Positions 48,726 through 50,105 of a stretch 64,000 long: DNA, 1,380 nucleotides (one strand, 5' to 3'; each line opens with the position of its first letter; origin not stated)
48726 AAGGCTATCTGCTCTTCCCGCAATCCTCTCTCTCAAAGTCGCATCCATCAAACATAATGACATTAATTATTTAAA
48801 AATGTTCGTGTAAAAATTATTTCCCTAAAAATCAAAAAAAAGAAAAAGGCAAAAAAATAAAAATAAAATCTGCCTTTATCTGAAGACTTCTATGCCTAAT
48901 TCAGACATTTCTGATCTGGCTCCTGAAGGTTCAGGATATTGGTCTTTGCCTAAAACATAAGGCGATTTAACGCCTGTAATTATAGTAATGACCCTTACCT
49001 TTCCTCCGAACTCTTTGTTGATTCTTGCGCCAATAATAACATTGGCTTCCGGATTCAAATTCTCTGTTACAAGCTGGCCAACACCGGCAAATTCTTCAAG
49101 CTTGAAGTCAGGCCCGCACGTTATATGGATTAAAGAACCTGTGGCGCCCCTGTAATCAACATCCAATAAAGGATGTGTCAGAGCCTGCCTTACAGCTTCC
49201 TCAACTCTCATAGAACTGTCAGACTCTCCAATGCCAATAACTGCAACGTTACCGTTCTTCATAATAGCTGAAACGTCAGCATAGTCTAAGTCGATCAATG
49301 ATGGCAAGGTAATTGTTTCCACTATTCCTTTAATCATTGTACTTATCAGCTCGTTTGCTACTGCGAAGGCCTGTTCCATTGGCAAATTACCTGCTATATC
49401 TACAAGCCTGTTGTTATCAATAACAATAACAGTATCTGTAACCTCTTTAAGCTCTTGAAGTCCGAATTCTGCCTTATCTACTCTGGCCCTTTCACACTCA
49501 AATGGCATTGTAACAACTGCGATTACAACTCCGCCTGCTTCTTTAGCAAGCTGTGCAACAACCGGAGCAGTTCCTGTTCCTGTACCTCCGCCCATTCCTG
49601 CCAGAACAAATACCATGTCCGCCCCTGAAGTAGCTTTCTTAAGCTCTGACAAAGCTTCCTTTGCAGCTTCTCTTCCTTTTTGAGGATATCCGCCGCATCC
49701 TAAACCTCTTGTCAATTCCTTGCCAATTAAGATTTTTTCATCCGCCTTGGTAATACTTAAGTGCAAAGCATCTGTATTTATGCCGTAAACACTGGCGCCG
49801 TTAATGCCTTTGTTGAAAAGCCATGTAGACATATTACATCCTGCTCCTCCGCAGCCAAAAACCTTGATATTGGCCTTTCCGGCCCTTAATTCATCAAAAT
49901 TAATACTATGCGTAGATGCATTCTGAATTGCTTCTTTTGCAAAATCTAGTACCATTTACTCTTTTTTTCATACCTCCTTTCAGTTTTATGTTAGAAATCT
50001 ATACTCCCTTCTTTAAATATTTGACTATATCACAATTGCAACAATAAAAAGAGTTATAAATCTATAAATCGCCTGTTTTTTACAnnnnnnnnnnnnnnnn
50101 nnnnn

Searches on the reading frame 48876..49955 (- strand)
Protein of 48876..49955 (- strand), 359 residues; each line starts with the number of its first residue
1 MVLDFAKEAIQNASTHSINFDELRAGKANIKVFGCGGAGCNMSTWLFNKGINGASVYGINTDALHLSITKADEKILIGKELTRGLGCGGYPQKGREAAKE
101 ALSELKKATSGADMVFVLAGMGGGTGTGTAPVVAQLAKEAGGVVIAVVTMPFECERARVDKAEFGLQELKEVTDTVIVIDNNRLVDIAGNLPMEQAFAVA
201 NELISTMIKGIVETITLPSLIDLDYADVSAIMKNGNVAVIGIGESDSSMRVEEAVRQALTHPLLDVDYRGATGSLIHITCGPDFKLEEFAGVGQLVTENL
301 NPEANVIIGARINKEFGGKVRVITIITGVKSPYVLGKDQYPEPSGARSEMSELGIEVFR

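Call 19: search_protein_families(library=pfam, proteins=[window:48876-49955:-], max_evalue=0.01)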
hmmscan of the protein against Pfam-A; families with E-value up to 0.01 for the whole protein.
window:48876-49955:- (359 aa): 2 families
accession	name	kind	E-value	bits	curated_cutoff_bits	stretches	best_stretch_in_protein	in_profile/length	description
PF00091.31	Tubulin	-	7.4e-44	150.7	33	1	29-188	1-189/190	Tubulin/FtsZ family, GTPase domain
PF12327.13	FtsZ_C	-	1.9e-31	108.7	27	1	237-330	2-95/95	FtsZ family, C-terminal domain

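Call 92: find_encoding_contigs(protein=window:48876-49955:-, flank=500, max_places=2)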
Protein window:48876-49955:- (359 aa): no gene with exactly this product is on record in the collection.
